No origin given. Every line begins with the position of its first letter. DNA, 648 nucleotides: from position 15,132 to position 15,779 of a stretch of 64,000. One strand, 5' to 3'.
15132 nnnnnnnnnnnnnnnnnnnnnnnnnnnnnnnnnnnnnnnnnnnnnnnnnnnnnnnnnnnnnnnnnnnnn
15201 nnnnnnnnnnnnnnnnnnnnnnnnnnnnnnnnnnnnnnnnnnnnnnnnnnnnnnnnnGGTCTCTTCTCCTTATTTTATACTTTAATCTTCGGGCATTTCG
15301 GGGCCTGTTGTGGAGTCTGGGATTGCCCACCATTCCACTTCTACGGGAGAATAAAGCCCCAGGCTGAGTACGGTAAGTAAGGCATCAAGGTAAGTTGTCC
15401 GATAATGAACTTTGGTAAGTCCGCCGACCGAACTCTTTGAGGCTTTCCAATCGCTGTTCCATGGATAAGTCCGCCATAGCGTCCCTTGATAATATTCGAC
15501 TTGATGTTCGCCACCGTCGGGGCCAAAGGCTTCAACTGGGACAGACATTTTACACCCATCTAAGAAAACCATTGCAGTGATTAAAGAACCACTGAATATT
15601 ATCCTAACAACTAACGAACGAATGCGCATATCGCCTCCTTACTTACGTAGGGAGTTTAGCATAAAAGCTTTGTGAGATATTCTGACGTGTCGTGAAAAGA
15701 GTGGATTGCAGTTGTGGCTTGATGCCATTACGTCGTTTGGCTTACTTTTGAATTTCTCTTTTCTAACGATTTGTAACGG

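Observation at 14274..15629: DUF2235 (Tle1-type phospholipase domain) gene preceded by a Bor-family lipoprotein gene, with no T6SS context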

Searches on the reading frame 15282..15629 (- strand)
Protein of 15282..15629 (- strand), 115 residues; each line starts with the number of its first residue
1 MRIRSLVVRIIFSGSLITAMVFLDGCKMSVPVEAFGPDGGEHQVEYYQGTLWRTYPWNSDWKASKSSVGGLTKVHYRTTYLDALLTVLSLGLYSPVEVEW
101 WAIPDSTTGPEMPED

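Call 3: search_protein_families(library=pfam, proteins=[window:15282-15629:-], max_evalue=1)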
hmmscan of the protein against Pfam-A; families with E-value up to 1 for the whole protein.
window:15282-15629:- (115 aa): 1 family
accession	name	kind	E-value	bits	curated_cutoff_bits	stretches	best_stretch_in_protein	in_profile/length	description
PF06291.16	Lambda_Bor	-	5.5e-05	23.6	25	1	70-101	43-74/75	Bor protein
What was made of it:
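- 15282..15629 (-): Gene for a 115-aa Bor-superfamily lipoprotein, the first gene of the cassette. Signal peptide is residues 1-25 and the lipobox is L-D-G-C26. The mature protein is about 90 aa and is predicted to form four beta-strands and one hydrophobic helix. Pfam Lambda_Bor 23.6 bits (call 3).
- On Lambda_Bor (Pfam PF06291): The window protein scores 23.6 bits against a cutoff of 25, on the C-terminal third only (call 3).
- Checked: It is real but marginal for the single protein: Pfam Lambda_Bor gives 23.6 bits against a cutoff of 25, covering only residues 70-101 (call 3).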

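Call 4: search_protein_families(library=ncbifam, proteins=[window:15282-15629:-], max_evalue=1)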
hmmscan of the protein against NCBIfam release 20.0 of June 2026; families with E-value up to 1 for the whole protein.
window:15282-15629:- (115 aa): 0 families

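Call 11: find_homologous_proteins(query=window:15282-15629:-)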
Query window:15282-15629:- (115 aa): 1 proteins with E <= 0.001 among 8 candidates.
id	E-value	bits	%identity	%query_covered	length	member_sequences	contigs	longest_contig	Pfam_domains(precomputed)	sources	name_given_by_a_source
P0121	3.4e-54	200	100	77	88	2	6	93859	PF06291.17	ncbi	ncbi:MAG: hypothetical protein RSD41_05895 [Kiritimatiellia bacterium]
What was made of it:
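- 15552..15554 (-): Codon TGT for Cys26, the lipobox cysteine and predicted lipidation site. It is followed by K27 and M28; M28 (15546-15548) is the start NCBI used for its 88-aa call. P0121 is 88 aa at 77% coverage (call 11).
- Checked: NCBI annotates the same gene as an 88-aa protein starting at Met28 (call 11).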

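Call 24: find_homologous_proteins(query=A3, max_evalue=0.01)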
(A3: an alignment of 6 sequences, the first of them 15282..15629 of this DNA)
Query A3 (6 sequences) (115 aa, profile of the alignment): 145 proteins with E <= 0.01 among 602 candidates; the best 120 are listed.
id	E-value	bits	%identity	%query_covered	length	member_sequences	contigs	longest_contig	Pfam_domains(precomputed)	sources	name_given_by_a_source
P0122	4.6e-41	157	42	74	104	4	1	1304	-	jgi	jgi:hypothetical protein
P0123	5.1e-38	147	29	84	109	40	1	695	-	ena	-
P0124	5.9e-38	147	45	67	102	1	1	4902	-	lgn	-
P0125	4.2e-37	144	41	74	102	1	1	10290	-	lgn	-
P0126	8.3e-37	143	32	66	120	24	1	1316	-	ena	-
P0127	1.1e-36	143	39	77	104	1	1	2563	-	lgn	-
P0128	1.0e-35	140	32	75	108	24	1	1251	-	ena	-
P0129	2.3e-34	135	29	80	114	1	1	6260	-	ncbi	-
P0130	1.3e-33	133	30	86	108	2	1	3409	-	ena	-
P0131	1.2e-32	130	35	47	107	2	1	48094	-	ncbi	-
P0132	1.9e-32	129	28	84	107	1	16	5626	-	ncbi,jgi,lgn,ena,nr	ncbi:MAG: hypothetical protein IJU61_08530 [Victivallales bacterium]|jgi:hypothetical protein|nr:hyp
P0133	2.3e-32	129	33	81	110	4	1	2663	-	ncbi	-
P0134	3.0e-32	128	36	49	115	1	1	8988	-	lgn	-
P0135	7.0e-32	127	31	75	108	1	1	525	-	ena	-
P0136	7.1e-32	127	35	47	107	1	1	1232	-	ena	-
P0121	1.5e-28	117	100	77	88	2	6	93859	PF06291.17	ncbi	ncbi:MAG: hypothetical protein RSD41_05895 [Kiritimatiellia bacterium]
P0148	3.2e-28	115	34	77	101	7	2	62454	-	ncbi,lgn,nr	ncbi:MAG: hypothetical protein MJ202_05425 [Lentisphaeria bacterium]|nr:hypothetical protein [Lentis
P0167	2.3e-26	110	52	29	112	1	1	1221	PF06291.17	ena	-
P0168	3.3e-26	109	30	87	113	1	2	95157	-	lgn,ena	-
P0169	4.3e-26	109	27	94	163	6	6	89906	-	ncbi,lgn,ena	-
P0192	1.2e-24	104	29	98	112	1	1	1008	PF06291.17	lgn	-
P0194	1.4e-24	104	42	29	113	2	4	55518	-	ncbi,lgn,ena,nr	ncbi:MAG: hypothetical protein QNJ17_02380 [Desulfocapsaceae bacterium]|nr:hypothetical protein [Des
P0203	4.1e-24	102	36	29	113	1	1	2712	PF06291.17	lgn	-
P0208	5.2e-24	102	35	49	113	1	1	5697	PF06291.17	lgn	-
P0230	7.8e-23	98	25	87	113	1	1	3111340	-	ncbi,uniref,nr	ncbi:hypothetical protein [Sulfuriflexus mobilis]|uniref:hypothetical protein n=1 Tax=Sulfuriflexus 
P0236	2.8e-22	96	30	94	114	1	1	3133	PF06291.17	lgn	-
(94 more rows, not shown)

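Call 25: search_protein_families(library=padloc, proteins=[window:15282-15629:-], max_evalue=1)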
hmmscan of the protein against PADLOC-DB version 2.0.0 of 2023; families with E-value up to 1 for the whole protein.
window:15282-15629:- (115 aa): 0 families

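Call 26: search_protein_families(library=pfam, alignment_id=A3, max_evalue=1)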
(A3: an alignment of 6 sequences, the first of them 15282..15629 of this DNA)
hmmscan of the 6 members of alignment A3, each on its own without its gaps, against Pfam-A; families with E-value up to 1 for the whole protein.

A. member 1, window:15282-15629:- (115 aa): 1 family
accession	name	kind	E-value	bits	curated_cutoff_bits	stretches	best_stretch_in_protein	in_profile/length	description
PF06291.16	Lambda_Bor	-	5.5e-05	23.6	25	1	70-101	43-74/75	Bor protein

B. families by the number of members that match (of 6 scanned): 2 families
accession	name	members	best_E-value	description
PF06291.16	Lambda_Bor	4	5.5e-05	Bor protein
PF19648.5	DUF6151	1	0.046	Family of unknown function (DUF6151)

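Call 27: find_encoding_contigs(protein=P0230, flank=10000, max_places=1)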
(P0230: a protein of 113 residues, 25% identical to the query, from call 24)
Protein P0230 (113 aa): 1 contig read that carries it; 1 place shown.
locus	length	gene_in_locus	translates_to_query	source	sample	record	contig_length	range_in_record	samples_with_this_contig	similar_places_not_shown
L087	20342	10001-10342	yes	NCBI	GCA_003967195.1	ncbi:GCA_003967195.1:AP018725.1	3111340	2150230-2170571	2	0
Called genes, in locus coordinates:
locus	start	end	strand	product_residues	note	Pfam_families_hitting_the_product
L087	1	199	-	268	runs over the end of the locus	PF00290:Trp_syntA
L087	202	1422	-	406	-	PF00291:PALP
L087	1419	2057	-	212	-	PF00697:PRAI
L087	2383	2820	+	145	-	-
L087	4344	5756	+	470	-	-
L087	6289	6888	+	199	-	-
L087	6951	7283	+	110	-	-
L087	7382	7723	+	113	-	-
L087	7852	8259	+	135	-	-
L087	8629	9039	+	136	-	-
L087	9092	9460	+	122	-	-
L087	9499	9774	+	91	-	-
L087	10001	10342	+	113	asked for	-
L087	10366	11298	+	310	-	PF09994:T6SS_Tle1-like_cat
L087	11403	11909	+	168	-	PF07295:DUF1451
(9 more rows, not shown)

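Call 28: find_encoding_contigs(protein=P0148, flank=10000, max_places=1)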
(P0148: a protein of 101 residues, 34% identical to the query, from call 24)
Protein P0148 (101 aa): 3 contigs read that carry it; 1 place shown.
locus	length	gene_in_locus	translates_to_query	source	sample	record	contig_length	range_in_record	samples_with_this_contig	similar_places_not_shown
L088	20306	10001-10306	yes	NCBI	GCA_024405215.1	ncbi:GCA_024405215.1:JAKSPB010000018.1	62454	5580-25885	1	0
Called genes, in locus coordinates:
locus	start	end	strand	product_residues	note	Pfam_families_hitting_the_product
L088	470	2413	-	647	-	PF24696:UGSC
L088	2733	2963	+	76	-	PF04277:OAD_gamma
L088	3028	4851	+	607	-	PF00682:HMGL-like (weak), PF02436:PYC_OADA, PF25984:BSH_YknX (faint), PF25973:BSH_CzcB (faint), PF00364:Biotin_lipoyl, PF25917:BSH_RND, PF25919:BSH_CusB (weak)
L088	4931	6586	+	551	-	PF03977:OAD_beta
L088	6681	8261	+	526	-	PF00389:2-Hacid_dh, PF02826:2-Hacid_dh_C, PF03446:NAD_binding_2 (weak), PF01842:ACT (weak)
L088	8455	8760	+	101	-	PF18291:HU-HIG, PF00216:Bac_DNA_binding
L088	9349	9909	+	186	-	-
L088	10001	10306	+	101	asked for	-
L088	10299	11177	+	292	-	PF09994:T6SS_Tle1-like_cat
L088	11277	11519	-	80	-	-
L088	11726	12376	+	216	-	PF01346:FKBP_N, PF00254:FKBP_C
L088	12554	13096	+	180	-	PF00149:Metallophos, PF12850:Metallophos_2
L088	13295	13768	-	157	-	PF01451:LMWPc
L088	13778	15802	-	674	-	PF14871:GHL6, PF08532:Glyco_hydro_42M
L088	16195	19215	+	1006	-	PF17132:Glyco_hydro_106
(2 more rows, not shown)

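Call 29: find_encoding_contigs(protein=P0168, flank=10000, max_places=1)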
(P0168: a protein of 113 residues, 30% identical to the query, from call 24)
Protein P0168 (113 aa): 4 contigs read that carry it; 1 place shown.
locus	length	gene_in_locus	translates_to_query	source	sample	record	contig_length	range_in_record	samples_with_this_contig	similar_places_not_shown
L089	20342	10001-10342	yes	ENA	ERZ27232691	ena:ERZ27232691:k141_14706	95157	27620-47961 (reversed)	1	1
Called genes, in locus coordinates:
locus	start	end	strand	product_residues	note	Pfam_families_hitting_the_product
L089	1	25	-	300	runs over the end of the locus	PF13793:Pribosyltran_N, PF00156:Pribosyltran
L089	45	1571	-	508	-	PF02885:Glycos_trans_3N, PF00591:Glycos_transf_3, PF07831:PYNP_C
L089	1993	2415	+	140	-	-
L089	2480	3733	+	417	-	PF02321:OEP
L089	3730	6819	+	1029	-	PF00873:ACR_tran, PF03176:MMPL (weak)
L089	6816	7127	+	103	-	PF11582:DUF3240 (weak)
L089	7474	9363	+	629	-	PF05787:PhoX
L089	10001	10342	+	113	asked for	-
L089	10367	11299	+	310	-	PF09994:T6SS_Tle1-like_cat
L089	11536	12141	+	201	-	PF11351:GTA_holin_3TM (weak)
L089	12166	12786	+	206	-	PF08291:Peptidase_M15_3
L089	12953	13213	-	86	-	PF03658:Ub-RnfH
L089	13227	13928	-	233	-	PF02508:Rnf-Nqr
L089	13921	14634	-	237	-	PF04205:FMN_bind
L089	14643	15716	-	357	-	PF03116:NQR2_RnfD_RnfE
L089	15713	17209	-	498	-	PF13375:RnfC_N, PF01512:Complex1_51K, PF13183:Fer4_8 (faint), PF10531:SLBB, PF00037:Fer4 (faint), PF12838:Fer4_7, PF13187:Fer4_9, PF13237:Fer4_10, +2 more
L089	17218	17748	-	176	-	PF13484:Fer4_16 (faint), PF04060:FeS, PF00037:Fer4 (weak), PF13237:Fer4_10, PF14697:Fer4_21, PF12838:Fer4_7 (weak), PF13187:Fer4_9, PF25160:LdpA_Fe-S-bd (weak), +1 more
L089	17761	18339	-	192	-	PF02508:Rnf-Nqr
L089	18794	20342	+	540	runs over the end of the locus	PF00989:PAS, PF08448:PAS_4 (weak), PF13188:PAS_8 (weak), PF13426:PAS_9, PF08447:PAS_3 (faint), PF14501:HATPase_c_5 (faint), PF02518:HATPase_c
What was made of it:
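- In one locus (L089) a GTA_holin_3TM protein and a Peptidase_M15_3 protein directly follow the cassette on the same strand (call 29).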

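Call 30: find_encoding_contigs(protein=P0194, flank=10000, max_places=1)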
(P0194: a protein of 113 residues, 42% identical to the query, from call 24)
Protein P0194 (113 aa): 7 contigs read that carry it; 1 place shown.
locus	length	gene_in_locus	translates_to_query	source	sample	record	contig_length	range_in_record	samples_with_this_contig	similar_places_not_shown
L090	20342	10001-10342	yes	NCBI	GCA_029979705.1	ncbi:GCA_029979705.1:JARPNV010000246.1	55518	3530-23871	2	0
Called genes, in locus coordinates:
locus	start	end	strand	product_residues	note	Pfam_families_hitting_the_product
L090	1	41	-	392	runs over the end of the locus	PF00248:Aldo_ket_red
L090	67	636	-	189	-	PF13577:SnoaL_4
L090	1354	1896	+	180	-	PF27539:Y2318_C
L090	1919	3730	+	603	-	PF07969:Amidohydro_3, PF01979:Amidohydro_1 (weak)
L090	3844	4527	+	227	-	PF00857:Isochorismatase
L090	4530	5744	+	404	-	-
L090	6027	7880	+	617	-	PF07969:Amidohydro_3, PF01979:Amidohydro_1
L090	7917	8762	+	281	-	PF02678:Pirin, PF05726:Pirin_C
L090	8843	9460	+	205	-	PF09360:zf-CDGSH, PF06902:Fer4_19, PF09360:zf-CDGSH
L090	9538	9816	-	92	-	-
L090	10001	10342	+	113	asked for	-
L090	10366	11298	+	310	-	PF09994:T6SS_Tle1-like_cat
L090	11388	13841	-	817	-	PF08448:PAS_4, PF13426:PAS_9, PF00989:PAS, PF08448:PAS_4, PF08448:PAS_4, PF00512:HisKA, PF02518:HATPase_c, PF00072:Response_reg, +3 more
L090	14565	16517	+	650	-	PF07715:Plug, PF00593:TonB_dep_Rec_b-barrel, PF14905:OMP_b-brl_3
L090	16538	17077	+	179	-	PF13689:DUF4154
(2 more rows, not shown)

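Call 41: predict_structure(alignment_id=A4)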
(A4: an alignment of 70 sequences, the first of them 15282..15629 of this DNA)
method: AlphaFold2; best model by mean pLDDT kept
length: 115 residues; sequences in the alignment: 70
mean_pLDDT: 72.2   pTM: 0.51
mean pLDDT of the five models: 72.2, 71.6, 70.5, 66.5, 65.3
residues with pLDDT >= 90: 15; 70-90: 51; 50-70: 43; < 50: 6
segments of 3 or more residues with pLDDT < 50: 64-68
pLDDT, mean of each block of 10 residues (from residue 1): 89 89 76 59 72 63 50 73 87 81 59 63
secondary structure, 60 per line:
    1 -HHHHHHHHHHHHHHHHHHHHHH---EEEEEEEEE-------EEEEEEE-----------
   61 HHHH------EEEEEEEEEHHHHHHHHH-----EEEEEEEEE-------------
elements in order: H2-23 E27-35 E43-49 H61-64 E71-79 H80-88 E94-102
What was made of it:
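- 15282..15629 (-): AF2 model has pLDDT 72 (call 41).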

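Call 55: find_related_loci(query=A4, collection=viral_contigs, flank=6000)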
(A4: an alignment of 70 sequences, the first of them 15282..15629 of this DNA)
Query A4 (115 aa) in viral_contigs; peptide patterns used: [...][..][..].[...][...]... (x = any residue, [..] = any of these).
23 stretches matched a pattern, but none encodes a relative of the query by tblastn (E <= 1e-3).

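Call 56: find_encoding_contigs(protein=P0131, flank=10000, max_places=1)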
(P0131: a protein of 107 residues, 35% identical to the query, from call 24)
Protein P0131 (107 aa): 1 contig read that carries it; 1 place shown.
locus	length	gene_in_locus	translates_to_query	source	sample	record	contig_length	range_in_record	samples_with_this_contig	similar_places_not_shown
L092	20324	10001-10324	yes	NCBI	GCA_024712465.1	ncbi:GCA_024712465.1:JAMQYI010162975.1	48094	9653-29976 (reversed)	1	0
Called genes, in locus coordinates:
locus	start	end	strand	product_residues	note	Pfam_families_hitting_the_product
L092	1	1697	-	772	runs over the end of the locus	PF00512:HisKA, PF02518:HATPase_c, PF00072:Response_reg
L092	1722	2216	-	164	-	-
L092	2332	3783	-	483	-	PF12849:PBP_like_2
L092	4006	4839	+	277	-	PF12541:DUF3737, PF13229:Beta_helix (faint)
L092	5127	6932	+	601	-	PF00664:ABC_membrane, PF00005:ABC_tran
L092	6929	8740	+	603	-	PF00664:ABC_membrane, PF00005:ABC_tran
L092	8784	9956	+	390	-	PF13350:Y_phosphatase3, PF03162:Y_phosphatase2 (weak), PF22785:Tc-R-P (faint), PF22784:PTP-SAK (faint)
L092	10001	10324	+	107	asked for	-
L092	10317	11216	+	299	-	PF09994:T6SS_Tle1-like_cat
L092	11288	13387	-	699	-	PF02901:PFL-like, PF01228:Gly_radical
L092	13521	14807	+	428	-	PF01546:Peptidase_M20, PF07687:M20_dimer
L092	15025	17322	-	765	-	PF00149:Metallophos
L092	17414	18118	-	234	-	-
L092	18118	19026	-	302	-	-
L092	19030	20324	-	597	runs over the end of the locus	-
